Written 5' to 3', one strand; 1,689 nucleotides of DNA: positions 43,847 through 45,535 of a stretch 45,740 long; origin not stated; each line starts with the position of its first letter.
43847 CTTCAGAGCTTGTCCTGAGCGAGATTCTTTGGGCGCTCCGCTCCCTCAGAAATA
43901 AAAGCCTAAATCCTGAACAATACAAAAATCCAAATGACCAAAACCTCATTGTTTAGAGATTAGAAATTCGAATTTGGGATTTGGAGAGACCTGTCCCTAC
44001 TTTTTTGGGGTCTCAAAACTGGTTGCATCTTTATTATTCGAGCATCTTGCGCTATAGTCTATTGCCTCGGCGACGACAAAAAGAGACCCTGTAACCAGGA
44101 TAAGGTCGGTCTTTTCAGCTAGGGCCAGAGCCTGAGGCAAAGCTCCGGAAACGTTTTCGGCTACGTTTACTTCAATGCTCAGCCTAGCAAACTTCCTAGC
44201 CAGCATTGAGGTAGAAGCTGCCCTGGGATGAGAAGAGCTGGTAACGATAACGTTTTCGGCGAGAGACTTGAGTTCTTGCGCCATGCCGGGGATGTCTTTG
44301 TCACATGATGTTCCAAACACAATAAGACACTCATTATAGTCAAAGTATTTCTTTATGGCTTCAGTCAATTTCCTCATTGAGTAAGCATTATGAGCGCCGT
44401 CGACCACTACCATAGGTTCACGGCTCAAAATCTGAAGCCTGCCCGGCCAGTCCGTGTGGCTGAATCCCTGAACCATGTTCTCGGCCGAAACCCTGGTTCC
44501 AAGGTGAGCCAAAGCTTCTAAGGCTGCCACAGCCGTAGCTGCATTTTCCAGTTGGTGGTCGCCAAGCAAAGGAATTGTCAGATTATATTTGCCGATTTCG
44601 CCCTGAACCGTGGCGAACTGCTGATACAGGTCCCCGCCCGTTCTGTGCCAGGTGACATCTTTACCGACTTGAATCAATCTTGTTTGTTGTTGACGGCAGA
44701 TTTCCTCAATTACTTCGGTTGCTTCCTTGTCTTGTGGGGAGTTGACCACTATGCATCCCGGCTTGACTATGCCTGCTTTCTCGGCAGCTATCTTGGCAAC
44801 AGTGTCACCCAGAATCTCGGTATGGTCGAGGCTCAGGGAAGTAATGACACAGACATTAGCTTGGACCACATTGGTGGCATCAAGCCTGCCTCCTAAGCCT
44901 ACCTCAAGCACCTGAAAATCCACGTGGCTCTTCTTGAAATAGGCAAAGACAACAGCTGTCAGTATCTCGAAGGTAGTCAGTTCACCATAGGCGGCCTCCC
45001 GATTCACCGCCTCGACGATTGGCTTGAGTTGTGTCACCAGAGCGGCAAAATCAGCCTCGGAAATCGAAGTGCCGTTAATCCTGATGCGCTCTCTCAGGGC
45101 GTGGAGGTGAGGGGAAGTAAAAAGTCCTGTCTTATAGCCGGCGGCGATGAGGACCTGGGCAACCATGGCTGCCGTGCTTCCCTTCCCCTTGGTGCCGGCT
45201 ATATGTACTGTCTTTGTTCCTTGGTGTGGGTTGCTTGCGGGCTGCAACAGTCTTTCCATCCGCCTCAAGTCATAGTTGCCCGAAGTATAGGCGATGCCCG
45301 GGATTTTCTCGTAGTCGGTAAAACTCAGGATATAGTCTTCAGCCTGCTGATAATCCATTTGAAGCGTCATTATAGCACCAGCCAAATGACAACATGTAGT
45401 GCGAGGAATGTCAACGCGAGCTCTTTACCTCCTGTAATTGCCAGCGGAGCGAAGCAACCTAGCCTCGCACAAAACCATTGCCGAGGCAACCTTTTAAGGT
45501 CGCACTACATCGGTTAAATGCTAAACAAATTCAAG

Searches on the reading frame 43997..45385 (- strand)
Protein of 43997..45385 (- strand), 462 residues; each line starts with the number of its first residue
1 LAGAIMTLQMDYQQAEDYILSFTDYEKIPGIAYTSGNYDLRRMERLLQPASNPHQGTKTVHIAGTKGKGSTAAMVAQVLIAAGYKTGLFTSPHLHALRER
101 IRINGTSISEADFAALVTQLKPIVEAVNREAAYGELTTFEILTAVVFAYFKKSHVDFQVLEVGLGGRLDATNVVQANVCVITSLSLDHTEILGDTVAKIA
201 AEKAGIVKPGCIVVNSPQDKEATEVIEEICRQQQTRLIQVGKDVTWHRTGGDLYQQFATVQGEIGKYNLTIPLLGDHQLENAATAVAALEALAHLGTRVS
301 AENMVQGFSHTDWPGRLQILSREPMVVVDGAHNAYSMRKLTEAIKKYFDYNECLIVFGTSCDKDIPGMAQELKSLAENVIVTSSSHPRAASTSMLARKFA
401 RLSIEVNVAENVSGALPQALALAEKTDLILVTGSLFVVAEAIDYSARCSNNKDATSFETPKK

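Call 11: search_protein_families(library=pfam, proteins=[window:43997-45385:-], max_evalue=0.00001)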
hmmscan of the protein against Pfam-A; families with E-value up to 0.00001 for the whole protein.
window:43997-45385:- (462 aa): 2 families
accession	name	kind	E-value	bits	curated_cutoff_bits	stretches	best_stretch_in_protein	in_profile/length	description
PF02875.26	Mur_ligase_C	-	1.3e-20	75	28.4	1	315-434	1-126/127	Mur ligase, glutamate ligase domain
PF08245.18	Mur_ligase_M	-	1.2e-15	58.5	24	1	62-288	1-199/200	Mur ligase middle domain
